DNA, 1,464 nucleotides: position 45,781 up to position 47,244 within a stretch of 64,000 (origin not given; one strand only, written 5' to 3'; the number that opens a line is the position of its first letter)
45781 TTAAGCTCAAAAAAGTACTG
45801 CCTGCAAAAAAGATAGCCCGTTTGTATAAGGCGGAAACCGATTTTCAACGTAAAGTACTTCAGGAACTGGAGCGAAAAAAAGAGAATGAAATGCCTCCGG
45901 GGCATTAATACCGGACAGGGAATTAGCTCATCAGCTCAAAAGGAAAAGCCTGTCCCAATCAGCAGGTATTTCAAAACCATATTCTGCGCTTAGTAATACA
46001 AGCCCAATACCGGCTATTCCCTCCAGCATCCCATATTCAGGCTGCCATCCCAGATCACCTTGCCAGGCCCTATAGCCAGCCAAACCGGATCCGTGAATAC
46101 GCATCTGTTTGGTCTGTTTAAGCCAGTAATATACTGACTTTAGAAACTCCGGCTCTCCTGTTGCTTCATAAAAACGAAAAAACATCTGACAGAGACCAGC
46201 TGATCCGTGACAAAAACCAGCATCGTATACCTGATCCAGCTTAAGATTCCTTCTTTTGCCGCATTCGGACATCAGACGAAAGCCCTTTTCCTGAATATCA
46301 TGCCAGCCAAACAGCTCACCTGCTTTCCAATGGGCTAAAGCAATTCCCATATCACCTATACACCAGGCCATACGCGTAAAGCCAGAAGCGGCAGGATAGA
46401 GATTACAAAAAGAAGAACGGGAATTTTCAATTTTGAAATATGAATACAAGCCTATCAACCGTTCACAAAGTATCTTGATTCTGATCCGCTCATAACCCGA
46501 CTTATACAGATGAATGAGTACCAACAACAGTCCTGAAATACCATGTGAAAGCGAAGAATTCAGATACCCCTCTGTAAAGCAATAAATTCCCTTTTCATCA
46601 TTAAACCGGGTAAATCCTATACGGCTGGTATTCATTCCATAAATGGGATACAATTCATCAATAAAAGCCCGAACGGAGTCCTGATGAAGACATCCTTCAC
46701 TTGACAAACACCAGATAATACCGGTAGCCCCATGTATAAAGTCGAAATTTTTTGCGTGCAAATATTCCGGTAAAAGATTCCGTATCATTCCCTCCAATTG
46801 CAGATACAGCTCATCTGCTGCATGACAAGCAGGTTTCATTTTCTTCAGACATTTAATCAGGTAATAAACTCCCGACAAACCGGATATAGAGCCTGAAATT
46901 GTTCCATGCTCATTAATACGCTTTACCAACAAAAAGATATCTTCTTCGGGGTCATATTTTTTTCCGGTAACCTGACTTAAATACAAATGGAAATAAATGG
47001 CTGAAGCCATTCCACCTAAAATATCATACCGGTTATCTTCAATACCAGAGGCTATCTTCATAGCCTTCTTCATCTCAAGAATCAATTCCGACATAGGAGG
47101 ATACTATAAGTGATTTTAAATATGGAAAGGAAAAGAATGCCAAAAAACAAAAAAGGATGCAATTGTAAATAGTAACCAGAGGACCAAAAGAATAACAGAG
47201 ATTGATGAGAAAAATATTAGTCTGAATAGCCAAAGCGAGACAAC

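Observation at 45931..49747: Minimal RiPP/bacteriocin-like locus with LanC cyclase but no dehydratase, protease or transporter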

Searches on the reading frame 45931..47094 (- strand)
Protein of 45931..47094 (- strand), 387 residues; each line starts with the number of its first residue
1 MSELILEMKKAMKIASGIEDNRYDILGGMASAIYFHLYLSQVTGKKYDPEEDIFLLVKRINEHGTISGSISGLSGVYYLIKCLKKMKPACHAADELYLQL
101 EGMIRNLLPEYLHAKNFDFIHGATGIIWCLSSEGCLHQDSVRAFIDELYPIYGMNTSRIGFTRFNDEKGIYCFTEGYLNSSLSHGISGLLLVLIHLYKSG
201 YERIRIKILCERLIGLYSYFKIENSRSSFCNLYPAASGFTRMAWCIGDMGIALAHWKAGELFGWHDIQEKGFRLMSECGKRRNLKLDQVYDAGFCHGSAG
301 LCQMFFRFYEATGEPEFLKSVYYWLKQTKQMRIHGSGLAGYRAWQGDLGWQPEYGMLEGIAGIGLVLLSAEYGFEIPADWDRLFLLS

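Call 3: search_protein_families(library=pfam, proteins=[window:45931-47094:-], max_evalue=0.1)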
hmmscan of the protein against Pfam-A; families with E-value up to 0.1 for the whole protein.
window:45931-47094:- (387 aa): 1 family
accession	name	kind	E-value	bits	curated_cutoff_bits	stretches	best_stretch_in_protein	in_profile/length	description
PF05147.19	LANC_like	-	8.6e-32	110.5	23.2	1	21-375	3-342/350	Lanthionine synthetase C-like protein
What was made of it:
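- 45931..47094 (-): LanC lanthionine cyclase, 387 aa. PF05147, E 8.6e-32 (call 3).
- Checked: LanC, 45931-47094 (-): PF05147, E 8.6e-32 (call 3).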

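Call 4: search_protein_families(library=ncbifam, proteins=[window:45931-47094:-], max_evalue=0.1)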
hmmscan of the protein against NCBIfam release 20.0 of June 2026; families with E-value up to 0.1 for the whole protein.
window:45931-47094:- (387 aa): 3 families
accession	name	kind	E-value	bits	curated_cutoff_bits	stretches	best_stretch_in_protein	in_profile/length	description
TIGR03897.1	lanti_2_LanM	subfamily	1.2e-19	69.7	304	1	66-371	641-930/932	type 2 lanthipeptide synthetase LanM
NF038151.1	lanthi_synth_III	equivalog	1.2e-05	23.9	575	1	273-368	634-731/833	class III lanthionine synthetase LanKC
NF038150.1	lanthi_synth_IV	equivalog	5.8e-05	21.6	650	1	241-370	555-679/851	class IV lanthionine synthetase LanL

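Call 8: find_homologous_proteins(query=window:45931-47094:-, max_evalue=0.00001)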
Query window:45931-47094:- (387 aa): 730 proteins with E <= 0.00001 among 3811 candidates; the best 120 are listed.
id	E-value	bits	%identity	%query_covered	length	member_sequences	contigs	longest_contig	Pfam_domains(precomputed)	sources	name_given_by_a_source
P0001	1.9e-247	839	92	100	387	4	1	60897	PF05147.20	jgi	-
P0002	7.0e-93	330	43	96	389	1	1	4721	PF05147.20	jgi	jgi:lantibiotic modifying enzyme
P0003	2.7e-92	328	44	95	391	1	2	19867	PF05147.20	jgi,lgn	-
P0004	3.6e-86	308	40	100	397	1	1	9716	PF05147.20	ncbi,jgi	jgi:lantibiotic modifying enzyme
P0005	1.3e-81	293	40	90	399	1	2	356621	PF05147.20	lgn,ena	-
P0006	1.4e-48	184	35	82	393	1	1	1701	PF05147.20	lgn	-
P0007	3.6e-48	183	34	100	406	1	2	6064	PF05147.20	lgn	-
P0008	1.0e-45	175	34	99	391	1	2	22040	PF05147.20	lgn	-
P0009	4.6e-45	173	33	82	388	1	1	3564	PF05147.20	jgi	-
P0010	1.7e-44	171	32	98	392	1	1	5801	PF05147.20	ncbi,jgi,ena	-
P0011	4.5e-44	170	31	95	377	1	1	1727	PF05147.20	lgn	-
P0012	1.2e-43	168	32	100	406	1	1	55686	PF05147.20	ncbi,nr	ncbi:MAG: hypothetical protein GQ564_04100 [Bacteroidales bacterium]|nr:hypothetical protein [Bacter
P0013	1.3e-43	168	32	94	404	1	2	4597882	PF05147.20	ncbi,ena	-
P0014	1.7e-43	168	33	100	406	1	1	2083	PF05147.20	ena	-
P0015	2.1e-43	167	31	95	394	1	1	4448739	PF05147.20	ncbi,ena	-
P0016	3.3e-43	167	35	82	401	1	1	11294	PF05147.20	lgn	-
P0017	1.2e-42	165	31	95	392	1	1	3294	PF05147.20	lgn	-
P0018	1.6e-42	164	31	95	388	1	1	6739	PF05147.20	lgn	-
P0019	1.7e-42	164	31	94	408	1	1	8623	PF05147.20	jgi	jgi:lantibiotic modifying enzyme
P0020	2.7e-42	164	33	93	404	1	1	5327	PF05147.20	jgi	-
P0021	4.6e-42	163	36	70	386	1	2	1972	PF05147.20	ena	-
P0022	9.0e-42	162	33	94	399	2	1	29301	PF05147.20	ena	-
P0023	9.4e-42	162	30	99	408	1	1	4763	PF05147.20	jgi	-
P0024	1.1e-41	162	33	82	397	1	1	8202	PF05147.20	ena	-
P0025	3.7e-41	160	31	97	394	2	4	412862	PF05147.20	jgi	-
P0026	6.6e-41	159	30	97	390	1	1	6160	PF05147.20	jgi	jgi:lantibiotic modifying enzyme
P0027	8.0e-41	159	35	82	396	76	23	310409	PF05147.20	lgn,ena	-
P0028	8.7e-41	159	33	95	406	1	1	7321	PF05147.20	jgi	jgi:lantibiotic modifying enzyme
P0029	2.2e-40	157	33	94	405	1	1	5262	PF05147.20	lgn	-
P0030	2.8e-40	157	31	100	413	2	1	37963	PF05147.20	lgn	-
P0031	3.0e-40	157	34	82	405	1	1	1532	PF05147.20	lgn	-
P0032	3.3e-40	157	34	82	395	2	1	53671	PF05147.20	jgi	-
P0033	3.9e-40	157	31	95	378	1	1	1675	PF05147.20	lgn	-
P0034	4.9e-40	156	30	100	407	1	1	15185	PF05147.20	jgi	jgi:lantibiotic modifying enzyme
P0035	5.2e-40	156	31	94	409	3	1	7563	PF05147.20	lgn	-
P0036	6.7e-40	156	36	70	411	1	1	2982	PF05147.20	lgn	-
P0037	7.0e-40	156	30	99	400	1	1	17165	PF05147.20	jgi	jgi:lantibiotic modifying enzyme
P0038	7.7e-40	156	31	95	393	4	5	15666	PF05147.20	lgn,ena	-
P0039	8.6e-40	155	31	100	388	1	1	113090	PF05147.20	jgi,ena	-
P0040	1.2e-39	155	30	87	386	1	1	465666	PF05147.20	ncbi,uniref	ncbi:lanthionine synthetase C family protein [Tenacibaculum xiamenense]|uniref:lanthionine synthetas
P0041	1.2e-39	155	32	97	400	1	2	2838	PF05147.20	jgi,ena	-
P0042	1.3e-39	155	30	99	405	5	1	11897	PF05147.20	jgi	jgi:lantibiotic modifying enzyme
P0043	1.5e-39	155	31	98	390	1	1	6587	PF05147.20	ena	-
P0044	1.6e-39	155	29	100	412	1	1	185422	PF05147.20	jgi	jgi:class I lanthipeptide synthase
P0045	2.3e-39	154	32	88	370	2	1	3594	PF05147.20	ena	-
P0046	2.7e-39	154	34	82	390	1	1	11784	PF05147.20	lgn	-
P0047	3.4e-39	153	31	93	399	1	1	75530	PF05147.20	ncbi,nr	ncbi:MAG: lanthionine synthetase C family protein [Bacteroidales bacterium]|nr:lanthionine synthetas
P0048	3.7e-39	153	31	93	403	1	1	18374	PF05147.20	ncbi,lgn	ncbi:MAG: lanthionine synthetase C family protein [Acidobacteriota bacterium]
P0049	4.1e-39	153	34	82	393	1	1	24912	PF05147.20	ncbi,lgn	-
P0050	6.2e-39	153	29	100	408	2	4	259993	PF05147.20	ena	-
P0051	7.1e-39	152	28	95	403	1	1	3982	PF05147.20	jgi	-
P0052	7.2e-39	152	31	94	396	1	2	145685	PF05147.20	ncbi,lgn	-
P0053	7.9e-39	152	31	87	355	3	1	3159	PF05147.20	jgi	-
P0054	1.3e-38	152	32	94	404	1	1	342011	PF05147.20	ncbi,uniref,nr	ncbi:hypothetical protein BZG02_09270 [Labilibaculum filiforme]|uniref:Lanthionine synthetase C fami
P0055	1.3e-38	151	28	95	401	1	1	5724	PF05147.20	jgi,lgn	-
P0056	1.5e-38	151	31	95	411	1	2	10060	PF05147.20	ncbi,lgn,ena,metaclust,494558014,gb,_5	metaclust:\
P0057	1.5e-38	151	31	91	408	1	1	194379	PF05147.20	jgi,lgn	jgi:lantibiotic modifying enzyme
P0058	1.7e-38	151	30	93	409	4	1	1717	PF05147.20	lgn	-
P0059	1.9e-38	151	32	94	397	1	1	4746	PF05147.20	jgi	jgi:lantibiotic modifying enzyme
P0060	2.2e-38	151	33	82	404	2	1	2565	PF05147.20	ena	-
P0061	2.7e-38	151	29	98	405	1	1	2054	PF05147.20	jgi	jgi:lantibiotic modifying enzyme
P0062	3.3e-38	150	30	99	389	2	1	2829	PF05147.20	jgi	jgi:lantibiotic modifying enzyme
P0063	3.9e-38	150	30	98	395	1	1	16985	PF05147.20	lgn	-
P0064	3.9e-38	150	30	100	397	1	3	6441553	PF05147.20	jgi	jgi:lantibiotic biosynthesis protein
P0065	5.0e-38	150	32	82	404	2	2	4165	PF05147.20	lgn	-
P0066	5.5e-38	149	32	82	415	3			PF05147.20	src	-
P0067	5.8e-38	149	29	100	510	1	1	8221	PF05147.20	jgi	jgi:lantibiotic biosynthesis protein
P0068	6.1e-38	149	34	82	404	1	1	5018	PF05147.20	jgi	jgi:lantibiotic modifying enzyme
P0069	6.1e-38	149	30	94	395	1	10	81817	PF05147.20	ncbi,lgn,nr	ncbi:MAG: hypothetical protein KFKLKKLM_00710 [Flavobacteriales bacterium]|nr:hypothetical protein [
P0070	6.4e-38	149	33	77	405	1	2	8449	PF05147.20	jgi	jgi:lantibiotic biosynthesis protein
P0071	7.5e-38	149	35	71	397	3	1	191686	PF05147.20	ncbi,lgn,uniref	ncbi:lanthionine synthetase C family protein [Chitinophaga sp.]|uniref:lanthionine synthetase C fami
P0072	8.2e-38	149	32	82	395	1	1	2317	PF05147.20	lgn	-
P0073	8.2e-38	149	30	99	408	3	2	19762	PF05147.20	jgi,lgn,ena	-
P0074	1.2e-37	148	31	100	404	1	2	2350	PF05147.20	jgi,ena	-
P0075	1.4e-37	148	30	99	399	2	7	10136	PF05147.20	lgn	-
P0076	1.4e-37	148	33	82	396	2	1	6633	PF05147.20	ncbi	-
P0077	1.5e-37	148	29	99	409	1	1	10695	PF05147.20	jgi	jgi:lantibiotic modifying enzyme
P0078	1.7e-37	148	31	94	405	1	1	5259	PF05147.20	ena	-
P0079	2.2e-37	148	31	100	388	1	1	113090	PF05147.20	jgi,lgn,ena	-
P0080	2.4e-37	147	34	87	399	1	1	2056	PF05147.20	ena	-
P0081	3.0e-37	147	32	99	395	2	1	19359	PF05147.20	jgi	jgi:lantibiotic modifying enzyme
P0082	3.1e-37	147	32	82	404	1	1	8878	PF05147.20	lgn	-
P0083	3.2e-37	147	31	95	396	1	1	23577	PF05147.20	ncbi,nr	ncbi:hypothetical protein FACS1894155_05380 [Bacteroidia bacterium]|nr:hypothetical protein FACS1894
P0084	4.0e-37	147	30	97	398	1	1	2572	PF05147.20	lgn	-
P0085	5.9e-37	146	30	94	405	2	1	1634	PF05147.20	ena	-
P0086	6.5e-37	146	31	94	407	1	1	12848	PF05147.20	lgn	-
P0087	7.4e-37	146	30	96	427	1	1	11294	PF05147.20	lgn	-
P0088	1.2e-36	145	31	83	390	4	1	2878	PF05147.20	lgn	-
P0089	1.2e-36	145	30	99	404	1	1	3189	PF05147.20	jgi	jgi:lantibiotic modifying enzyme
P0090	1.4e-36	145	32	76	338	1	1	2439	PF05147.20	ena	-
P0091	1.6e-36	145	29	100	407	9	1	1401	PF05147.20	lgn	-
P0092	1.7e-36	145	29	98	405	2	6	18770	PF05147.20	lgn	-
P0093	1.8e-36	144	31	85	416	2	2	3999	PF05147.20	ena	-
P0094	1.9e-36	144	30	93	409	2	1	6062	PF05147.20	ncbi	-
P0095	1.9e-36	144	30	94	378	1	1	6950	PF05147.20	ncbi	ncbi:lanthionine synthetase C family protein, partial [Bacteroidota bacterium]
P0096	2.1e-36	144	35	71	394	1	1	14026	PF05147.20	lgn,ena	-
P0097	2.1e-36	144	31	97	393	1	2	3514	PF05147.20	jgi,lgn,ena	-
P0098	2.3e-36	144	30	100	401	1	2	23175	PF05147.20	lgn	-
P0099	2.8e-36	144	31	94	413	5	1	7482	PF05147.20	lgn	-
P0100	3.2e-36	144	29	98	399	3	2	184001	PF05147.20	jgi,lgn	jgi:lantibiotic modifying enzyme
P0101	3.7e-36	143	33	71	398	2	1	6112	PF05147.20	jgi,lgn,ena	-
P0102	3.9e-36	143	30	93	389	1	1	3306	PF05147.20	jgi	jgi:lantibiotic modifying enzyme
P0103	4.8e-36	143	32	85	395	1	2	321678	PF05147.20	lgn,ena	-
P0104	5.3e-36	143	32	97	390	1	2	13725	PF05147.20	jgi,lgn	jgi:lantibiotic modifying enzyme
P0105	5.4e-36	143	30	87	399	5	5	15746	PF05147.20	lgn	-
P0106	5.6e-36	143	31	94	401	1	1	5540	PF05147.20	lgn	-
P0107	6.3e-36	143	31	82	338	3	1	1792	PF05147.20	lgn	-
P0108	6.5e-36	143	33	71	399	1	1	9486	PF05147.20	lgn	-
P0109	6.8e-36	143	32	82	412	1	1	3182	PF05147.20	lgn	-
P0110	7.1e-36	143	32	98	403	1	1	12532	PF05147.20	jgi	jgi:lantibiotic biosynthesis protein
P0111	9.0e-36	142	30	97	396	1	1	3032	PF05147.20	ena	-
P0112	9.7e-36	142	31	82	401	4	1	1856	PF05147.20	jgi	jgi:lantibiotic biosynthesis protein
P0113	1.4e-35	142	31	98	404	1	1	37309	PF05147.20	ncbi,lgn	-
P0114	1.4e-35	142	27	95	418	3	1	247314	PF05147.20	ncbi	-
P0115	2.0e-35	141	31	82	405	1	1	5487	PF05147.20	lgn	-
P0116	2.1e-35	141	33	82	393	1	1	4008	PF05147.20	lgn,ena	-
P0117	2.1e-35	141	32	77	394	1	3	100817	PF05147.20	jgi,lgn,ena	jgi:lantibiotic modifying enzyme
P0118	2.2e-35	141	29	94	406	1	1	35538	PF05147.20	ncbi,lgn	-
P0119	2.4e-35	141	30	82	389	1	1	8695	PF05147.20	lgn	-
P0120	2.4e-35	141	31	82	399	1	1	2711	PF05147.20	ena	-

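Call 9: find_encoding_contigs(protein=P0001, flank=10000, max_places=3)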
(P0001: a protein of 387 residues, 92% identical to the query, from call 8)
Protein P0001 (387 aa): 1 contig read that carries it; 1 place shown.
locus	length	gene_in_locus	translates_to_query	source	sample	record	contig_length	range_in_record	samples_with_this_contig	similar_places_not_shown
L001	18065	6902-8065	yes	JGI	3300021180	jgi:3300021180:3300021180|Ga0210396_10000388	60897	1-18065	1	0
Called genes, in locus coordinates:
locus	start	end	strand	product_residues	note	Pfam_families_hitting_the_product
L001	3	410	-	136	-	?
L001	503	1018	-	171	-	PF00226:DnaJ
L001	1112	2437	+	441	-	PF13620:CarboxypepD_reg (faint), PF13715:CarbopepD_reg_2 (weak)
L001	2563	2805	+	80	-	PF01329:Pterin_4a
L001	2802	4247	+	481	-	PF02113:Peptidase_S13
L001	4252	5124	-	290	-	PF02517:Rce1-like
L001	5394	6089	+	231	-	PF00072:Response_reg, PF04397:LytTR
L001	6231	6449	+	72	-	PF28317:Lant_leader_dom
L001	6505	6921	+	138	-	-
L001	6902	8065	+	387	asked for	PF05147:LANC_like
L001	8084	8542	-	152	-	-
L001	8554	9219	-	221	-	-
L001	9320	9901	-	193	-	PF04542:Sigma70_r2, PF08281:Sigma70_r4_2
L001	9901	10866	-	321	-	PF02779:Transket_pyr, PF02780:Transketolase_C, PF22613:Transketolase_C_1 (weak)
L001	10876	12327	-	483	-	-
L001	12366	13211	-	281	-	PF00456:Transketolase_N, PF13292:DXP_synthase_N, PF09364:XFP_N (weak), PF00676:E1_dh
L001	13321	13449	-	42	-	-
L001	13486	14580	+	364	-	PF01926:MMR_HSR1, PF02421:FeoB_N, PF06071:YchF-GTPase_C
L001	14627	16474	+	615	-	PF02518:HATPase_c, PF13589:HATPase_c_3 (weak), PF00204:DNA_gyraseB, PF01751:Toprim, PF00986:DNA_gyraseB_C (weak)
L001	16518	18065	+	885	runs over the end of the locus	PF00521:DNA_topoisoIV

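Call 10: find_encoding_contigs(protein=P0005, flank=10000, max_places=3)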
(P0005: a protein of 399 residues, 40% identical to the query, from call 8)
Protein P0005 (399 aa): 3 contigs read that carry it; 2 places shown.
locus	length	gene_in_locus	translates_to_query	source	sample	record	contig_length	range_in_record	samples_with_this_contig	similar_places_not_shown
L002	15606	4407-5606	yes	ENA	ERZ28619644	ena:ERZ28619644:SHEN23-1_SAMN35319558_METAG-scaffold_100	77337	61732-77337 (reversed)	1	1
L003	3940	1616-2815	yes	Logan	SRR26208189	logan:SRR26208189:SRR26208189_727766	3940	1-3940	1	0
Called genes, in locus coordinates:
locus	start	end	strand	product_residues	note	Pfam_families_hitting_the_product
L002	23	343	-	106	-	-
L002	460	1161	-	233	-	-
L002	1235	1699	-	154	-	-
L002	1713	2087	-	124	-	-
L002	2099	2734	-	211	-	PF00072:Response_reg, PF00196:GerE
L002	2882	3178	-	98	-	PF01381:HTH_3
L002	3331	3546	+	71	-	-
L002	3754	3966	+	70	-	PF28317:Lant_leader_dom (weak)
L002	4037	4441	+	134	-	-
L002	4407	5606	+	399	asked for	PF05147:LANC_like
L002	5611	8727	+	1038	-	PF04738:Lant_dehydr_N, PF14028:Lant_dehydr_C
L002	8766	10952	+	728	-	PF03412:Peptidase_C39, PF00664:ABC_membrane, PF00005:ABC_tran, PF02463:SMC_N (weak)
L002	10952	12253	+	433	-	-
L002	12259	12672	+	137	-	-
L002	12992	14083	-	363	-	PF00691:OmpA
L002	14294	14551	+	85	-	PF01649:Ribosomal_S20p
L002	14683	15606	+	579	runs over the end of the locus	PF13432:TPR_16 (faint), PF00515:TPR_1 (faint), PF07719:TPR_2 (faint)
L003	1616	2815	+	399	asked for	PF05147:LANC_like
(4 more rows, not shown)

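Call 11: find_encoding_contigs(protein=P0003, flank=10000, max_places=3)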
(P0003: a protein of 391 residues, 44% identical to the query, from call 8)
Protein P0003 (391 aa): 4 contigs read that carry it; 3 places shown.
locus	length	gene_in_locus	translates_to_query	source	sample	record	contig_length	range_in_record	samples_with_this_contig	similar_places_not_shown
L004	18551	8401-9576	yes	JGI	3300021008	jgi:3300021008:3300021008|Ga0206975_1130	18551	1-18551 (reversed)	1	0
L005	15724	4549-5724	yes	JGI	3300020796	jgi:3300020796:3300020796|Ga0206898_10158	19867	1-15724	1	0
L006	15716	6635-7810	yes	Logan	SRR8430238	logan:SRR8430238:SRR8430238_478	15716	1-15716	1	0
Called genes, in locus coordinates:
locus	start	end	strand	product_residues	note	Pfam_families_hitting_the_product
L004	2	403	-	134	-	?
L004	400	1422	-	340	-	-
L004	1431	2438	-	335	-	PF01764:Lipase_3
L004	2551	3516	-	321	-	PF00149:Metallophos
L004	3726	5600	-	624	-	PF02518:HATPase_c (weak), PF13589:HATPase_c_3, PF00183:HSP90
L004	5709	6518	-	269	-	PF02517:Rce1-like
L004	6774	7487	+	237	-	PF00072:Response_reg, PF04397:LytTR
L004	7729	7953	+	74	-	-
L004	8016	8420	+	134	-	-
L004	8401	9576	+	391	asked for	PF05147:LANC_like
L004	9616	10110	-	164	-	-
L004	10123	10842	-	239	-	-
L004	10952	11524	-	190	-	PF04542:Sigma70_r2, PF08281:Sigma70_r4_2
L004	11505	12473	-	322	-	PF02779:Transket_pyr, PF02780:Transketolase_C, PF22613:Transketolase_C_1 (weak)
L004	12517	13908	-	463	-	-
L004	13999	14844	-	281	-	PF00456:Transketolase_N, PF13292:DXP_synthase_N (faint), PF00676:E1_dh (weak)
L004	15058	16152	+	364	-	PF01926:MMR_HSR1, PF02421:FeoB_N, PF06071:YchF-GTPase_C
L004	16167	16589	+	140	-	-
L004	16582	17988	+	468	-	-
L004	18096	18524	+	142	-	PF01751:Toprim (weak), PF00986:DNA_gyraseB_C (weak)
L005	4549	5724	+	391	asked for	PF05147:LANC_like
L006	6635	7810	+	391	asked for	PF05147:LANC_like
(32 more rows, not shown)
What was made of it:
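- Checked: Its true start is probably further in, because the orthologues are called at 290 and 269 aa (calls 9, 11).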

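Call 14: find_related_loci(query=A1, collection=genome_contigs, flank=10000)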
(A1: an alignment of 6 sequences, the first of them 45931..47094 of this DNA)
Query A1 (387 aa) in genome_contigs; peptide patterns used: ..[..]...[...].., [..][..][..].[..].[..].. (x = any residue, [..] = any of these).
24 stretches matched a pattern; 6 encode a relative of the query (tblastn E <= 1e-3); 6 distinct loci.
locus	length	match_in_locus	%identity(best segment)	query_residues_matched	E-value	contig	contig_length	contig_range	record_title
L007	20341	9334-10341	32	56-386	6e-35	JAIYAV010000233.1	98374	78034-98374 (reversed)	MAG: Saprospiraceae bacterium isolate E1_MAG_00014 pond_E1_MAG_00014_000000000242, whole genome shotgun sequence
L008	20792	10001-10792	32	110-369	1e-33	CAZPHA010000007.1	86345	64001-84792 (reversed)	MAG TPA_asm: uncultured Ferruginibacter sp. isolate SRP257259_co1_22 genome assembly, contig: NODE_231_length_86345_cov_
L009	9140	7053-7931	30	71-369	2e-29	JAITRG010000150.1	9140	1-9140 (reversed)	MAG: Tannerellaceae bacterium isolate Roe453_bin14 k119_1108389, whole genome shotgun sequence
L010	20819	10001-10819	27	114-386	3e-25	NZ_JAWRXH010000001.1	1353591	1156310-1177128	Chryseobacterium sp. SIMBA_038 NODE_1_length_1353591_cov_123.248136, whole genome shotgun sequence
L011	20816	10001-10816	28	118-387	5e-22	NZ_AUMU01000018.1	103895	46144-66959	Chryseobacterium gregarium DSM 19109 H561DRAFT_scaffold00017.17_C, whole genome shotgun sequence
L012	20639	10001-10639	27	172-387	2e-15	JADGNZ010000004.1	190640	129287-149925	MAG: Thermoanaerobaculia bacterium isolate Chersky.9_17 contig-100_3, whole genome shotgun sequence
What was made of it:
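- Tried and rejected: The source genome is not among the representatives, so its LanB content could not be read (call 14).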

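Call 15: find_encoding_contigs(protein=P0004, flank=10000, max_places=3)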
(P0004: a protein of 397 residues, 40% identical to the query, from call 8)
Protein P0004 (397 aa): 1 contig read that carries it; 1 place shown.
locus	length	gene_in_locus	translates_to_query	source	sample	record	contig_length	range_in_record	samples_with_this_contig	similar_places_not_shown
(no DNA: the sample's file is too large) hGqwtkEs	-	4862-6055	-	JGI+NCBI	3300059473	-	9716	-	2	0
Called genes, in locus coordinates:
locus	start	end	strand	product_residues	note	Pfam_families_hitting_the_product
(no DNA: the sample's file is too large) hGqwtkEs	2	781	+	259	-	?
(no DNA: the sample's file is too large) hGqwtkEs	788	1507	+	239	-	PF00072:Response_reg, PF04397:LytTR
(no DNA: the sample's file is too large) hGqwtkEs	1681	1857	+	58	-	PF28317:Lant_leader_dom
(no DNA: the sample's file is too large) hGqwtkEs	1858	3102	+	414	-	PF05139:Erythro_esteras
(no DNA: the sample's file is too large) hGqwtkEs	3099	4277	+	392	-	PF05147:LANC_like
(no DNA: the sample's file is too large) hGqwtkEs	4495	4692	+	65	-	PF28317:Lant_leader_dom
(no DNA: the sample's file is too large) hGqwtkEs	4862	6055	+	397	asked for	PF05147:LANC_like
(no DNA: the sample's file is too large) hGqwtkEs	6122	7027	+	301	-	PF00005:ABC_tran, PF13304:AAA_21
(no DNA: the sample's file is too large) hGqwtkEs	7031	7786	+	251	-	PF12730:ABC2_membrane_4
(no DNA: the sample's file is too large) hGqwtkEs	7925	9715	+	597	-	?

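Call 16: find_encoding_contigs(protein=P0002, flank=10000, max_places=3)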
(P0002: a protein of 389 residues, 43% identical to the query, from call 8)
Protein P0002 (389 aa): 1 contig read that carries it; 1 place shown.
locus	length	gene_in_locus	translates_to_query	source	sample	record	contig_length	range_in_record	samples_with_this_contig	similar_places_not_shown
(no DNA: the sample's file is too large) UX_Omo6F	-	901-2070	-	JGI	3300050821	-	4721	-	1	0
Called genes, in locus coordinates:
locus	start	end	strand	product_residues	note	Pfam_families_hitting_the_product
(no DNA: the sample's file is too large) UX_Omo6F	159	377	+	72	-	-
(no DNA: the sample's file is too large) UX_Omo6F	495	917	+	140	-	-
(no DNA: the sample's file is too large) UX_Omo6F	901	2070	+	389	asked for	PF05147:LANC_like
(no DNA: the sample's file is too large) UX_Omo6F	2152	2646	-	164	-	-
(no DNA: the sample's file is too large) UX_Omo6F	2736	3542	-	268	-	-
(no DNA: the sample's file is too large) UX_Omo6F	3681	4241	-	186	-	PF04542:Sigma70_r2, PF08281:Sigma70_r4_2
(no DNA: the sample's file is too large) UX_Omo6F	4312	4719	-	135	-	?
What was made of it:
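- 47075..47491 (-): 138-aa polytopic membrane protein, translationally coupled to LanC by a 20-nt overlap. It is probably a LanC partner or an immunity protein. Orthologues sit between lanA and lanC in L001, L004, the P0002 locus and the complete cluster L002, and overlap lanC by 17-35 nt in each (calls 9-11, 16).
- The membrane protein is tightly coupled to LanC in every lineage (calls 9-11, 16).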
